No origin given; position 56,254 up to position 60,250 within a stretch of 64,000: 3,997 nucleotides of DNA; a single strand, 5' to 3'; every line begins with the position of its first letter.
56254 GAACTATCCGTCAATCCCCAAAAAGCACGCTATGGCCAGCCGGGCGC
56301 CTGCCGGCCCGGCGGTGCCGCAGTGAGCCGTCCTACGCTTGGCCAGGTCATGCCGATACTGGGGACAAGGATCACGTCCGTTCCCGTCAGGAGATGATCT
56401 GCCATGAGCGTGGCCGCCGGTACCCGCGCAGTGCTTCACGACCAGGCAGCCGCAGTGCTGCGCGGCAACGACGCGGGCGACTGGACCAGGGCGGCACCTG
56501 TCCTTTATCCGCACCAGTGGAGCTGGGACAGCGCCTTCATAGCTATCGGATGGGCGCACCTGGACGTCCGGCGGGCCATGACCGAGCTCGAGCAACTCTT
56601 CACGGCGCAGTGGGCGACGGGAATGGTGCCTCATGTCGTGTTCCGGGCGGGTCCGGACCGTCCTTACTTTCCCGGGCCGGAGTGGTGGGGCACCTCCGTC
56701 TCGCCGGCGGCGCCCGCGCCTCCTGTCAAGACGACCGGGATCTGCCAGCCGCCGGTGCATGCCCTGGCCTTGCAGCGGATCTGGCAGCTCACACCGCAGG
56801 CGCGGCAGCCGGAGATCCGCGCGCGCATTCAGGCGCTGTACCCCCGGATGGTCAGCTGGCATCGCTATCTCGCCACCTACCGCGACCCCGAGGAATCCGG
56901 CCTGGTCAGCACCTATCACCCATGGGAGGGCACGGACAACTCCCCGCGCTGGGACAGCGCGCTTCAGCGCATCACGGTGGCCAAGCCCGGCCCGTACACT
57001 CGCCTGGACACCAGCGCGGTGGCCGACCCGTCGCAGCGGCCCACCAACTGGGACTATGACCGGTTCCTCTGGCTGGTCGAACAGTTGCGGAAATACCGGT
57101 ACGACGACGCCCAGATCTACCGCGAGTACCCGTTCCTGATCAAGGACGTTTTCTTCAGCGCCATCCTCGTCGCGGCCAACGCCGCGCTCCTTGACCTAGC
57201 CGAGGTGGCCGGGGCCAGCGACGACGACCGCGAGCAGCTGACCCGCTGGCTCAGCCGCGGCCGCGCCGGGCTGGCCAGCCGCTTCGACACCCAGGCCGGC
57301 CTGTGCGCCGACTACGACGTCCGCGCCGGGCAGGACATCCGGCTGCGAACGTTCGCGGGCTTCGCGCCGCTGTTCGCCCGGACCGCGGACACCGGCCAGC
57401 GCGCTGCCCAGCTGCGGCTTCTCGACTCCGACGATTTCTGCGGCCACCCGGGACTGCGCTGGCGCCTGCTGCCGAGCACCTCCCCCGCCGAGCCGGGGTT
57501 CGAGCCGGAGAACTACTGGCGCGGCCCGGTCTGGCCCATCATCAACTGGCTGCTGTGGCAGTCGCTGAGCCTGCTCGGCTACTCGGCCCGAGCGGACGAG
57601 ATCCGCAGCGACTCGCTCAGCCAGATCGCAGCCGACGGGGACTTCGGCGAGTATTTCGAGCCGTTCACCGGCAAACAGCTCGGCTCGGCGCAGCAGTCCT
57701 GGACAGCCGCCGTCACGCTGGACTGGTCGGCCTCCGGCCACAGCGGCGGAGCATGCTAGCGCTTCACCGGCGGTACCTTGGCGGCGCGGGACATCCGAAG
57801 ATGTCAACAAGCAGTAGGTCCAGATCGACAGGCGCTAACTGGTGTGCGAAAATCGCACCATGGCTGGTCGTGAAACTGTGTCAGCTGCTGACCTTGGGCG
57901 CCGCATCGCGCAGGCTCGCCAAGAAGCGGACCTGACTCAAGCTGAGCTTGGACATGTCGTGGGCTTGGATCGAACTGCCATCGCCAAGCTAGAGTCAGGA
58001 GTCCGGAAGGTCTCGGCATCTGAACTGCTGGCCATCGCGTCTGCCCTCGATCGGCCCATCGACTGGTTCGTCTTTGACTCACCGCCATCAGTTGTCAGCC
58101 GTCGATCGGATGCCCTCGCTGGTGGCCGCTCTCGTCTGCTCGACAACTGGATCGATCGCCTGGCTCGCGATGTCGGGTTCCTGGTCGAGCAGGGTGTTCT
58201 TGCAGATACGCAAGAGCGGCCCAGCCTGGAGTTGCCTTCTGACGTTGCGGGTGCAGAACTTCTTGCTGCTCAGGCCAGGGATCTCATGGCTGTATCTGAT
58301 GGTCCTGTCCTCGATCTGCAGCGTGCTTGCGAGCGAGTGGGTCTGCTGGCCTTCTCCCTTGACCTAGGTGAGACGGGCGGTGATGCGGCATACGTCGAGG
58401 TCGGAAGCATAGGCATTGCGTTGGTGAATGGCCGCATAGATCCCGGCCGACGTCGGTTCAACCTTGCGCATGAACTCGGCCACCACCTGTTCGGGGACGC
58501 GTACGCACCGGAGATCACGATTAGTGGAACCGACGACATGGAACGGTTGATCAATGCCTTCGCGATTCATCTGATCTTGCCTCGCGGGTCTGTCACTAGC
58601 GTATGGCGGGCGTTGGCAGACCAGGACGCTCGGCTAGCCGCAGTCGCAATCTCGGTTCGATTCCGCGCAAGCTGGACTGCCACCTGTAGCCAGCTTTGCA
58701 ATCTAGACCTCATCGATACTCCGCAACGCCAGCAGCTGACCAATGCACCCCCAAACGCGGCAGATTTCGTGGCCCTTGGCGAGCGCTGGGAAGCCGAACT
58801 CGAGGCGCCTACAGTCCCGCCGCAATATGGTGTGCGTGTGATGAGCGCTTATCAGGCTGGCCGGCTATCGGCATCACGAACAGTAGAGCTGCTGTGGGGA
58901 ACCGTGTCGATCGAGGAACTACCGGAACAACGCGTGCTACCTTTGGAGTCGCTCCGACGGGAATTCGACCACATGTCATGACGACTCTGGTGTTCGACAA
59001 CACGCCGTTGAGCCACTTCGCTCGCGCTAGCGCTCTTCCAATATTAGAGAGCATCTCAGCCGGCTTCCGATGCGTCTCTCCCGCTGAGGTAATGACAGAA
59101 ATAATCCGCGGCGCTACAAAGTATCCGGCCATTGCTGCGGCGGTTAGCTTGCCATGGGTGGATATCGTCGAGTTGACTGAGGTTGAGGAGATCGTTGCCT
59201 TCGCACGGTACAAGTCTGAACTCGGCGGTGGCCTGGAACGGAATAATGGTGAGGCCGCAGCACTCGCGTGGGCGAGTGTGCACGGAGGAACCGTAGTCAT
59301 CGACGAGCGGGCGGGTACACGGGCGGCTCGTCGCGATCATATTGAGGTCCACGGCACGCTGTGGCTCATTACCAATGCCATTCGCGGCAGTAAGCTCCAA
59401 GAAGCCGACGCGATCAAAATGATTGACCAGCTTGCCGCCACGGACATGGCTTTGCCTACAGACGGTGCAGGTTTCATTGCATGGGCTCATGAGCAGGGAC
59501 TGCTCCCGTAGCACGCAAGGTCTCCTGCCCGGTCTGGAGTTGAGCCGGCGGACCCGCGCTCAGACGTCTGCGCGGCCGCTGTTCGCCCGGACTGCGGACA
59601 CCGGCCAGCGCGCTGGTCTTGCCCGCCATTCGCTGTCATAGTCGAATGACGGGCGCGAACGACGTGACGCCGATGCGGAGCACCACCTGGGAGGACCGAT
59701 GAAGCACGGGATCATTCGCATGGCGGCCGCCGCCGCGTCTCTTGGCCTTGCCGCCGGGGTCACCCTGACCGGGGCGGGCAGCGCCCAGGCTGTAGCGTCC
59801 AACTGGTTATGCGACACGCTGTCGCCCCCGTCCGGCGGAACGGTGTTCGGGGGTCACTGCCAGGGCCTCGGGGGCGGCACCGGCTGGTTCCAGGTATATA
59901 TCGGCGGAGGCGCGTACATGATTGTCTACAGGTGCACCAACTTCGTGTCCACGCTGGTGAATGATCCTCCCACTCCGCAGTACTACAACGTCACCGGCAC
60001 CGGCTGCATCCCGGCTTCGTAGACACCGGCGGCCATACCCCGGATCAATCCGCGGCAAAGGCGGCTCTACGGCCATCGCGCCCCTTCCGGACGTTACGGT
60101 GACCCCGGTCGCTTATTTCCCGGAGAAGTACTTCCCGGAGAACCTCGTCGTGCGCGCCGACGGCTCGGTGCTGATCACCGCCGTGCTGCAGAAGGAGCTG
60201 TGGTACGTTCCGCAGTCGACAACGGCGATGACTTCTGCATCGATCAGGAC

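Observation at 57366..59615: XRE-ImmA/IrrE regulator plus PIN-like nuclease module, bounded by a 41-bp duplication of the GH63 gene.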

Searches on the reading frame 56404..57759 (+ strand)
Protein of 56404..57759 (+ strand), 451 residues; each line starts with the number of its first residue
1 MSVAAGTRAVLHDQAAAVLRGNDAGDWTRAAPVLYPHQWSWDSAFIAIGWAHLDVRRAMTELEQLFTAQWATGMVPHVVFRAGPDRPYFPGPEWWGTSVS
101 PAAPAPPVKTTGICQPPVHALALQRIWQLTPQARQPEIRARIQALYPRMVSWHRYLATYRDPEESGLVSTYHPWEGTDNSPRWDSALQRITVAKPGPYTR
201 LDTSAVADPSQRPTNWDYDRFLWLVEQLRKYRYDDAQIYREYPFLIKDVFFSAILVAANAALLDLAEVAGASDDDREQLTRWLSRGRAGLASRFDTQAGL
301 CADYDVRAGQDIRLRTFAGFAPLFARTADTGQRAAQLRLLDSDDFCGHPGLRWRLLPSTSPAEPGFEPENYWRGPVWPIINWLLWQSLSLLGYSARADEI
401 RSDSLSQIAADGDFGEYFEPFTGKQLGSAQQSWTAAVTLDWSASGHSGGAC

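Call 5: search_protein_families(library=pfam, proteins=[window:56404-57759:+], max_evalue=0.01)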
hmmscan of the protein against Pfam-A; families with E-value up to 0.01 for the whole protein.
window:56404-57759:+ (451 aa): 3 families
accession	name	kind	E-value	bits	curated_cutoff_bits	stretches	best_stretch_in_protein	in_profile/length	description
PF22422.2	MGH1-like_GH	-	1.3e-102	344.5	27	1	35-434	1-356/356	Mannosylglycerate hydrolase MGH1-like glycoside hydrolase domain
PF03200.22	Glyco_hydro_63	-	0.00017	20.9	22.4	0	369-391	404-426/492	Glycosyl hydrolase family 63 C-terminal domain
PF01204.24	Trehalase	-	0.00085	18.7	21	1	294-407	352-461/512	Trehalase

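Call 10: find_encoding_contigs(protein=window:56404-57759:+, flank=8000, max_places=6)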
Protein window:56404-57759:+ (451 aa): no gene with exactly this product is on record in the collection.

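Call 12: find_related_loci(query=window:56404-57759:+, collection=genome_contigs, flank=8000)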
Query window:56404-57759:+ (451 aa) in genome_contigs; peptide patterns used: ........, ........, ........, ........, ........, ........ (x = any residue, [..] = any of these).
600 stretches matched a pattern (row limit reached: there are more); 595 encode a relative of the query (tblastn E <= 1e-3); the best 80 are kept; 80 distinct loci.
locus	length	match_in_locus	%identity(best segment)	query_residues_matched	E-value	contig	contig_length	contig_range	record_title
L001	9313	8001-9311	81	6-442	0e+0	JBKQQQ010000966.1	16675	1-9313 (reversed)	MAG: Streptosporangiaceae bacterium isolate MGr2D2E2F__bin_108 MGr2D2E2F_000000181296, whole genome shotgun sequence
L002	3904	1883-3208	79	3-444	0e+0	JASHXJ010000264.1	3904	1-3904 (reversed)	MAG: Trebonia sp. isolate JOPF254 JOPF_NEAR_contig_590363, whole genome shotgun sequence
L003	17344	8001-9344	77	1-448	0e+0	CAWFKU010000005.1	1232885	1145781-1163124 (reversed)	MAG: uncultured Actinomycetota bacterium isolate MFD06435.bin.1.213 genome assembly, contig: contig_34855, whole genome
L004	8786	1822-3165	75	1-448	0e+0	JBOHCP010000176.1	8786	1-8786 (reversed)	MAG: Streptosporangiaceae bacterium isolate SE1496_concoct.bin.4 NODE_350_length_8786_cov_1.397390, whole genome shotgun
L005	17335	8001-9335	91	1-445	0e+0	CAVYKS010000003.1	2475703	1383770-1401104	MAG: uncultured Actinomycetota bacterium isolate MFD05521.bin.2.57 genome assembly, contig: contig_12256, whole genome s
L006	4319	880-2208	75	2-443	0e+0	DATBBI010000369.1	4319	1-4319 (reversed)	MAG TPA_asm: Trebonia sp. isolate SMAG_U5755 k141_3558901, whole genome shotgun sequence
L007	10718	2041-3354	57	10-445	2e-159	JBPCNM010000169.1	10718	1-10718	MAG: Solirubrobacteraceae bacterium isolate TH_ant_mag_130 S1Ck127_5244703_flag_0_multi_7.9637_len_10718, whole genome s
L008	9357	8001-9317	56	7-444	1e-158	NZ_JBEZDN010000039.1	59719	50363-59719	Pseudonocardia sp. NPDC049154 NPDC049154_81_C11.ctg-0039, whole genome shotgun sequence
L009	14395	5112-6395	59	18-443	1e-155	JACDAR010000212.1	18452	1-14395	MAG: Rubrobacter sp. isolate MGR_bin261 SD2897-2912_k127_7133547, whole genome shotgun sequence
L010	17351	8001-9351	79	1-450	0e+0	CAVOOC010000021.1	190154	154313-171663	MAG: uncultured Actinomycetes bacterium isolate MFD10064.bin.2.68 genome assembly, contig: contig_27205, whole genome sh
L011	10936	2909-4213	57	15-445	1e-153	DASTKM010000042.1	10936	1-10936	MAG TPA_asm: Rubrobacter sp. isolate SMAG_U2078 k141_359689, whole genome shotgun sequence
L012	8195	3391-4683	59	18-443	1e-153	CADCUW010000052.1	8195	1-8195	MAG: uncultured Rubrobacteraceae bacterium isolate AVDCRST_MAG01 genome assembly, contig: NODE1137, whole genome shotgun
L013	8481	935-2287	54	14-451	4e-153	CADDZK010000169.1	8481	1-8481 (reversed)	Actinobacteria bacterium isolate 28 genome assembly, contig: NODE_6423_length_8481_cov_4.568470, whole genome shotgun se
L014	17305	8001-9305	56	15-445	1e-152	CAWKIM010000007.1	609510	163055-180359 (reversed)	MAG: uncultured Rubrobacteraceae bacterium isolate MFD02840.bin.1.199 genome assembly, contig: contig_20228, whole genom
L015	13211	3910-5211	57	16-445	1e-152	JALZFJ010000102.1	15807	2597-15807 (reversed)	MAG: Actinomycetota bacterium isolate NAD bin7 SC8819-21_k127_631767, whole genome shotgun sequence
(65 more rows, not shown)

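Call 33: find_related_loci(query=window:56404-57759:+, collection=metagenome_contigs, flank=6000)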
Query window:56404-57759:+ (451 aa) in metagenome_contigs; peptide patterns used: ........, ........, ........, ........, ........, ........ (x = any residue, [..] = any of these).
600 stretches matched a pattern (row limit reached: there are more); 586 encode a relative of the query (tblastn E <= 1e-3); the best 80 are kept; 80 distinct loci.
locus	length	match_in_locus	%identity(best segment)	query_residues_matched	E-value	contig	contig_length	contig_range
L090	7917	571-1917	88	1-450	0e+0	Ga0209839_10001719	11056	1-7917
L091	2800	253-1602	84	1-450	0e+0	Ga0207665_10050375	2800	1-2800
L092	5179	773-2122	89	1-450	0e+0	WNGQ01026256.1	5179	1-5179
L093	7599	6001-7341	82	1-447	0e+0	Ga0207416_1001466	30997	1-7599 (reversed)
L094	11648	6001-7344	77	1-448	0e+0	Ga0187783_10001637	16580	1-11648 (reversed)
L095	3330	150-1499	78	1-450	0e+0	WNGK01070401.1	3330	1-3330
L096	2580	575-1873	79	11-443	0e+0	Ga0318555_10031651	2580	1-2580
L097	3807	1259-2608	78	1-450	0e+0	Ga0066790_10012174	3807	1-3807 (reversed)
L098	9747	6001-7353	79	1-451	0e+0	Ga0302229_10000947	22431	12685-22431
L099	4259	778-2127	78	1-450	0e+0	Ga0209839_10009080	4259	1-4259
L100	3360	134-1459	78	1-443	0e+0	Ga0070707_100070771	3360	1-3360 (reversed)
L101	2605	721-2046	79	1-443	0e+0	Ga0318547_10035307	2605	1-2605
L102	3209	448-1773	77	1-443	0e+0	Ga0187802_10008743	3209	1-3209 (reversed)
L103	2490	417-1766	80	1-450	0e+0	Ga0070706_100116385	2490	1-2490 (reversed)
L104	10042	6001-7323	79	2-443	0e+0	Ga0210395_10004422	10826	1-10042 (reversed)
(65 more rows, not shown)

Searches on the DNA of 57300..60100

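Call 46: search_rna_families(source=window, start=57300, end=60100, threshold=evalue, max_evalue=1)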
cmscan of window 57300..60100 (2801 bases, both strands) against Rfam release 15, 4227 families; matches with E-value up to 1: 2.
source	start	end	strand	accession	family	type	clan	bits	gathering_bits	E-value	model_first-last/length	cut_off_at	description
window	58186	58300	+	RF01955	NEAT1_1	Gene; lncRNA;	-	20.7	50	0.76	1-122/122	no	Nuclear enriched abundant transcript 1 conserved region 1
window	58827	58862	+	RF01310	sR7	Gene; snRNA; snoRNA; CD-box;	-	19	37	0.29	23-57/57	no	Small nucleolar RNA sR7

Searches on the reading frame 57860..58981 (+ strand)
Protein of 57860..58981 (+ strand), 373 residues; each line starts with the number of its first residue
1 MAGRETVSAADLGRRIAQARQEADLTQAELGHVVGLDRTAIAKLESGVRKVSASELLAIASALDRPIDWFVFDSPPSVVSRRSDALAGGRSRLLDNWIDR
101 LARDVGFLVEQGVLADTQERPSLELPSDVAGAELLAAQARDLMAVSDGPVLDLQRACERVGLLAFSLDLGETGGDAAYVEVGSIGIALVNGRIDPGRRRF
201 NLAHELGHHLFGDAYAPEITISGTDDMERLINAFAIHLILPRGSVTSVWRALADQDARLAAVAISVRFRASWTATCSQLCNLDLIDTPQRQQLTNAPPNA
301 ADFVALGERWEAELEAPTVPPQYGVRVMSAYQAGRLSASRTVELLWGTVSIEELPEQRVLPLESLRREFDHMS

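Call 5: search_protein_families(library=pfam, proteins=[window:57860-58981:+], max_evalue=0.01)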
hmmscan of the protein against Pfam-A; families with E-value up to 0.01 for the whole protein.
window:57860-58981:+ (373 aa): 6 families
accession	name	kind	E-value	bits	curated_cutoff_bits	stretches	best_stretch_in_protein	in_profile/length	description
PF01381.28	HTH_3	-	1.7e-13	50.8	23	1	16-70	1-55/55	Helix-turn-helix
PF06114.19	Peptidase_M78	-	2.1e-12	47.4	22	1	157-276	1-119/123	IrrE N-terminal-like domain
PF13560.12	HTH_31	-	5.8e-10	39.8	27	1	11-65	1-56/64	Helix-turn-helix domain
PF12844.13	HTH_19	-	9e-07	29.2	30.2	1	13-70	1-58/64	Helix-turn-helix domain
PF13744.12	HTH_37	-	0.00097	19.3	27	1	10-67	17-75/80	Helix-turn-helix domain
PF13443.12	HTH_26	-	0.002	18.8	22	1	18-64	4-51/63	Cro/C1-type HTH DNA-binding domain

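Call 7: search_protein_families(library=ncbifam, proteins=[window:57860-58981:+], max_evalue=1)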
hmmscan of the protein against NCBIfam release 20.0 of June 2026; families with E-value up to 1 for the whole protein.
window:57860-58981:+ (373 aa): 14 families
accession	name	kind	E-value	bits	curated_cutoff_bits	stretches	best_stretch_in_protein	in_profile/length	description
NF041951.1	phage_RstR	subfamily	6.5e-08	32.8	80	1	12-74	3-65/108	RstR family transcriptional repressor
TIGR03070.1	couple_hipB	subfamily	1.3e-07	31.4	71.65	1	11-63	2-54/58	type II toxin-antitoxin system Y4mF family antitoxin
NF052239.1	antitox_spr1629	equivalog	1.3e-07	31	335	1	134-291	144-302/377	spr1629 family repressor/antitoxin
NF006015.0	PRK08154.1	subfamily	3.6e-07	29.7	204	1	9-74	28-93/314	anaerobic benzoate catabolism transcriptional regulator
NF007257.0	PRK09706.1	subfamily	2.3e-05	24.2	101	1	11-73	5-67/135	transcriptional repressor DicA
TIGR03830.1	CxxCG_CxxCG_HTH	subfamily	0.00026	20.8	61.8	1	7-57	61-113/127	type II TA system antitoxin MqsA family protein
NF047948.1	male_kill_WMK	equivalog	0.0013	18.2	300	1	11-64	5-58/300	WO male-killing family protein Wmk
NF041575.1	antitoxPezA_Strep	equivalog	0.0018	18.2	290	1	13-56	3-46/158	type II toxin-antitoxin system antitoxin PezA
NF038139.1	Reg_Aceta_RamB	equivalog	0.003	16.3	700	1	13-71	4-62/465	acetate metabolism transcriptional regulator RamB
NF007408.0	PRK09943.1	equivalog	0.026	14.1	211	1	11-56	7-52/185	HTH-type transcriptional regulator PuuR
TIGR00270.2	TIGR00270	equivalog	0.041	13.7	110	1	11-47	75-111/159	multiprotein bridging factor aMBF1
NF003162.0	PRK04140.1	equivalog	0.084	11.9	263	1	13-67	128-182/317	transcriptional regulator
NF003054.0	PRK03975.1-1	equivalog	0.12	12.3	239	1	14-67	39-96/171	putative transcriptional regulator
NF007271.0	PRK09726.1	equivalog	0.18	11.8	79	1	8-63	9-64/88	type II toxin-antitoxin system antitoxin HipB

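Call 8: search_protein_families(library=padloc, proteins=[window:57860-58981:+], max_evalue=1)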
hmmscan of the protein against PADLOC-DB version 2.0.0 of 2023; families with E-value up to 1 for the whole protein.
window:57860-58981:+ (373 aa): 24 families
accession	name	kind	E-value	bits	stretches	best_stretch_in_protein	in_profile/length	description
PDLC03953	RmrA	-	1.7e-19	68.3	1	9-291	3-292/373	-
PDLC03955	RmrA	-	7.8e-19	66.1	1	13-245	22-256/371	-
PDLC03949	RmrA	-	2.5e-18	64.1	1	14-256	5-242/363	-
PDLC03952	RmrA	-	4.6e-18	63.2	1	14-291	25-311/395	-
PDLC03947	RmrA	-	2.2e-16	57.7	1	7-246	7-258/383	-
PDLC03954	RmrA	-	3.7e-16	57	1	13-245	12-257/380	-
PDLC03944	RmrA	-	1.6e-15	55.1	1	13-293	8-294/384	-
PDLC03951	RmrA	-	2.9e-15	54.1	1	13-293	10-296/400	-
PDLC03948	RmrA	-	3.4e-12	43.9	1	13-293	10-300/397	-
PDLC03946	RmrA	-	9.3e-12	42.3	1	14-286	5-271/357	-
PDLC04141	capP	-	1.9e-11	41.9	1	176-282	45-153/242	capP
PDLC03943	RmrA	-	4.4e-09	33.9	1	16-274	7-264/370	-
PDLC03956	RmrA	-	1.1e-08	32.5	1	13-293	10-297/399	-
PDLC04142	capH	-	5.7e-08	31.8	1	11-75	6-70/103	capH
PDLC02926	HTH_VI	-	7.3e-08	30.6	1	12-74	2-64/92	-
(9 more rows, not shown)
